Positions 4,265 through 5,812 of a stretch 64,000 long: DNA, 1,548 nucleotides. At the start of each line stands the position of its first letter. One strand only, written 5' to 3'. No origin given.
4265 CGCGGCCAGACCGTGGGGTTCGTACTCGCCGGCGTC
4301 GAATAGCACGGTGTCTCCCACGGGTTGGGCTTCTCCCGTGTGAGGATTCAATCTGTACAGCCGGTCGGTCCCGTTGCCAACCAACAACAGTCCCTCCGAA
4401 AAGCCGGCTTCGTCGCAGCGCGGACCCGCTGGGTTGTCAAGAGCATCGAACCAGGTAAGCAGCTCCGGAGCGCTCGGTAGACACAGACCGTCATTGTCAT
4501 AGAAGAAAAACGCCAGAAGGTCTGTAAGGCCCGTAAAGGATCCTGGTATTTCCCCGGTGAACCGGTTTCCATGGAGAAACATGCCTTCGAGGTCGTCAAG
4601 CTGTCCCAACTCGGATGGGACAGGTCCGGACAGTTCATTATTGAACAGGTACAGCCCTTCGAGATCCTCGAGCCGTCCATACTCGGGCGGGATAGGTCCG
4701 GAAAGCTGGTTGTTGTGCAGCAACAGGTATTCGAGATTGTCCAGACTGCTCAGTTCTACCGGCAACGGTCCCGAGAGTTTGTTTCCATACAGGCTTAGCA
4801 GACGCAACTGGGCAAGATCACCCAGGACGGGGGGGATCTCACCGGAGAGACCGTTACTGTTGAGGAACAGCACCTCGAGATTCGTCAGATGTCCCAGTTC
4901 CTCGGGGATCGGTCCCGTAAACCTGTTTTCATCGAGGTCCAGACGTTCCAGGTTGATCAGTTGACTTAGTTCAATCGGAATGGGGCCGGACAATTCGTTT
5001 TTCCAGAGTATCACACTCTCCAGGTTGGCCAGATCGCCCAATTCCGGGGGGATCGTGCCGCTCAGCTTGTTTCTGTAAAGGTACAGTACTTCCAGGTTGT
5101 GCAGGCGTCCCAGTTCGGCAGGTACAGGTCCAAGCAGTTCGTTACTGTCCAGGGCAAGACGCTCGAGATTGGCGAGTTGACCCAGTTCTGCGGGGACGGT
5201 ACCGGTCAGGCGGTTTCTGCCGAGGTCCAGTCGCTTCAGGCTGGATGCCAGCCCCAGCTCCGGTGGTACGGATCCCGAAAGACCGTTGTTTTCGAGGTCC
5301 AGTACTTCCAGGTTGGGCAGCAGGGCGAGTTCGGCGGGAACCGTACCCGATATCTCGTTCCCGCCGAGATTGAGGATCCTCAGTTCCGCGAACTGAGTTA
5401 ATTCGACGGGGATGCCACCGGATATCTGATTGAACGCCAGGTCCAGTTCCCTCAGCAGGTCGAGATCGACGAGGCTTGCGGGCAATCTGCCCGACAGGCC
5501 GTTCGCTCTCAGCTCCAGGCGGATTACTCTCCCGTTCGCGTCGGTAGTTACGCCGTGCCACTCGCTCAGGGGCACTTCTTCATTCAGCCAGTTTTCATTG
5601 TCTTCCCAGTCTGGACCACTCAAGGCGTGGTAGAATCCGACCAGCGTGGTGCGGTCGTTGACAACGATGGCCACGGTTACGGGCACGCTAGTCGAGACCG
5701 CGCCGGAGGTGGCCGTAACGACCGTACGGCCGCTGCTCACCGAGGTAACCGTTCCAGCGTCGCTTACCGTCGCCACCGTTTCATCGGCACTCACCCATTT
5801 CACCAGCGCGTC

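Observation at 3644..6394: Lipoprotein combining Big_2 Ig domains, plant-specific-type LRRs and a five-blade-like repeat, co-oriented directly downstream of the Cache autotransporter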

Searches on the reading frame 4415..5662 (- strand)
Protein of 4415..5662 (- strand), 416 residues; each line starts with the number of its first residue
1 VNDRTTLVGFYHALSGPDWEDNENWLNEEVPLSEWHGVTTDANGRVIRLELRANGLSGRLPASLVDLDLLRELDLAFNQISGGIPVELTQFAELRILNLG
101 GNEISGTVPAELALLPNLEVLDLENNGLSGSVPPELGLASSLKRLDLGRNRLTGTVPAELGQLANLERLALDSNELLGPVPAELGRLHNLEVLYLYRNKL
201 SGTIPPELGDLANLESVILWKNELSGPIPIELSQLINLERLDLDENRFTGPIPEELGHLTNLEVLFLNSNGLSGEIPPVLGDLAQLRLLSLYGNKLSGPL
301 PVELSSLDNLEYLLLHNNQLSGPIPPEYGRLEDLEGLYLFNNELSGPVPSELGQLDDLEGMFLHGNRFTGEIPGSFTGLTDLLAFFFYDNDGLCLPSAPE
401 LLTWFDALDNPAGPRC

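Call 47: search_solved_structures(query=window:4415-5662:-, max_evalue=1e-10, show_alignments=1)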
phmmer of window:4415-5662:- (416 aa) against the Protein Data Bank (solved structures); distinct sequences matched with E-value up to 1e-10: 184 (the best 60 are shown).
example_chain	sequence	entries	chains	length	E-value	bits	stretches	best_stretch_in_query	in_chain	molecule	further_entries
6s6q_A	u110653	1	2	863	1.8e-147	495.1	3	89-373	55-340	LRR receptor-like serine/threonine-protein kinase GSO1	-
9s9c_A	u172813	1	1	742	2.3e-146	491.5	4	46-379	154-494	Serine/threonine-protein kinase BRI1-like 2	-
9u0g_A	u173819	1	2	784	3.4e-145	487.6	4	46-377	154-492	Serine/threonine-protein kinase BRI1-like 2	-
4mn8_A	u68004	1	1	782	8.5e-138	463.2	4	125-355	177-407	LRR receptor-like serine/threonine-protein kinase FLS2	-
8web_A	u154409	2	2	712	5.9e-112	378.1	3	96-382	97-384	MDIS1-interacting receptor like kinase 2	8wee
8wef_A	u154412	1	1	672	2.2e-111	376.2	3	97-373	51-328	MALE DISCOVERER 1-INTERACTING RECEPTOR-LIKE KINASE 2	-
8weg_A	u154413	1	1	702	3e-111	375.7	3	97-373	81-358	MALE DISCOVERER 1-INTERACTING RECEPTOR-LIKE KINASE 2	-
8wec_A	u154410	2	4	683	4.6e-111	375.1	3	96-382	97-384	MDIS1-interacting receptor like kinase 2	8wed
8weh_A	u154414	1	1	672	6.6e-111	374.6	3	97-373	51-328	MALE DISCOVERER 1-INTERACTING RECEPTOR-LIKE KINASE 2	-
8wei_A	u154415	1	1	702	8.3e-111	374.3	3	97-373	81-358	MALE DISCOVERER 1-INTERACTING RECEPTOR-LIKE KINASE 2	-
8yaa_A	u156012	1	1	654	9.9e-110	370.8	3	96-382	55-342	MDIS1-interacting receptor like kinase 2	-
5gr8_A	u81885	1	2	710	9.4e-107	361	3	123-375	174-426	Leucine-rich repeat receptor-like protein kinase PEPR1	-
4mna_A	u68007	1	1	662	1e-103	350.9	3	126-355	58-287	LRR receptor-like serine/threonine-protein kinase FLS2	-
5hyx_B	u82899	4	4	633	1.2e-102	347.5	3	34-285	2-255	Probable LRR receptor-like serine/threonine-protein kinase At4g26540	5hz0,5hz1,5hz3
9wum_A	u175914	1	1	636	1.2e-94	321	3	2-309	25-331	AT5G25930 protein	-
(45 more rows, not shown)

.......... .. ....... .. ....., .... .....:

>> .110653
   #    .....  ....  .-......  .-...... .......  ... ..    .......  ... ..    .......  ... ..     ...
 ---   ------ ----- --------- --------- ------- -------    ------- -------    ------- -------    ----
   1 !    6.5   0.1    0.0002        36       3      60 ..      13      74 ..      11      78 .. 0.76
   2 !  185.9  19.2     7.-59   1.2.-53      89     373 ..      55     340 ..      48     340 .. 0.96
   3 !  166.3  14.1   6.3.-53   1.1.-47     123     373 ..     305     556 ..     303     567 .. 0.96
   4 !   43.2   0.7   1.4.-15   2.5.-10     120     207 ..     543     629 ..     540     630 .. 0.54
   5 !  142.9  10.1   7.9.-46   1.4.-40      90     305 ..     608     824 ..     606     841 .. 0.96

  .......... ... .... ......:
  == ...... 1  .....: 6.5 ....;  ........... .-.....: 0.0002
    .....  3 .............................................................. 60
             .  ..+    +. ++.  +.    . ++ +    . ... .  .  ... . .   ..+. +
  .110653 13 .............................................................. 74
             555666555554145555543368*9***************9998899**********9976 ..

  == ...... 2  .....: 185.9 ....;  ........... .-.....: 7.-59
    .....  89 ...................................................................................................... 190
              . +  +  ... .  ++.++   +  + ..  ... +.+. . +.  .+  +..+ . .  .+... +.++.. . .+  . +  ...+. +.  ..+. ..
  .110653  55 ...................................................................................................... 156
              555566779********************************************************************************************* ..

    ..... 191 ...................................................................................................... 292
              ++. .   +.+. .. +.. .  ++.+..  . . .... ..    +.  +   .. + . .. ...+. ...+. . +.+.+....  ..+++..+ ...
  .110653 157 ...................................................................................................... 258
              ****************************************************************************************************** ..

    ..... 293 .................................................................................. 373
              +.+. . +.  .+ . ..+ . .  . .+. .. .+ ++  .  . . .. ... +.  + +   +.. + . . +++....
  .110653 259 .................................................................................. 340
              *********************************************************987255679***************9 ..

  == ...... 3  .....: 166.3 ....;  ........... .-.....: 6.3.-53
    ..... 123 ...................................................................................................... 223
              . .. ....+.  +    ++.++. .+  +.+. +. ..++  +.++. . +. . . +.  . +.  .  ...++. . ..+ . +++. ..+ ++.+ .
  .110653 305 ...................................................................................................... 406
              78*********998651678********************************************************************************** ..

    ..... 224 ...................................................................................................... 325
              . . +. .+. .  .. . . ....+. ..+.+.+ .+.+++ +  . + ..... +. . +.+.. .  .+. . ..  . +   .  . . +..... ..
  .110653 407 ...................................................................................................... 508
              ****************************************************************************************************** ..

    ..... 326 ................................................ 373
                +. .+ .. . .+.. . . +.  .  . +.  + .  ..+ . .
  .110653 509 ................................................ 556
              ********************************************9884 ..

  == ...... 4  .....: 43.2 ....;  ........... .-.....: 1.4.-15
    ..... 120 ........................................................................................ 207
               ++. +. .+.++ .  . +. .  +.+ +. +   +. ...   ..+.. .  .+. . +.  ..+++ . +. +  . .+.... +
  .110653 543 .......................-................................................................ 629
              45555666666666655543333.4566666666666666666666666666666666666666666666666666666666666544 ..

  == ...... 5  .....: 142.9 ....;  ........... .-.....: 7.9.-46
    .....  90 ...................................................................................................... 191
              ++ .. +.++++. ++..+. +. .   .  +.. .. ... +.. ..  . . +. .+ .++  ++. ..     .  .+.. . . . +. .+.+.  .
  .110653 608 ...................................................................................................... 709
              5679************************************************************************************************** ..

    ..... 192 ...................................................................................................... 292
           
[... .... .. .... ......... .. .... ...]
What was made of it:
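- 4520..5527 (-): 14 consecutive 24-residue plant-specific-type LRR units. Plant LRR-RKs are the best PDB matches (call 47).
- On Plant-specific (PS) class of LRRs: The best 40 PDB matches are plant LRR-RKs (call 47).
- Closest known: Plant LRR receptor-kinase ectodomains. Same: E-values run down to 1.8e-147 (call 47).
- Checked: The 40 best PDB sequence matches are all plant LRR receptor kinases, led by GSO1 at 1.8e-147 (call 47).
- The LRR region is highly similar to eukaryotic receptor ectodomains (call 47).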
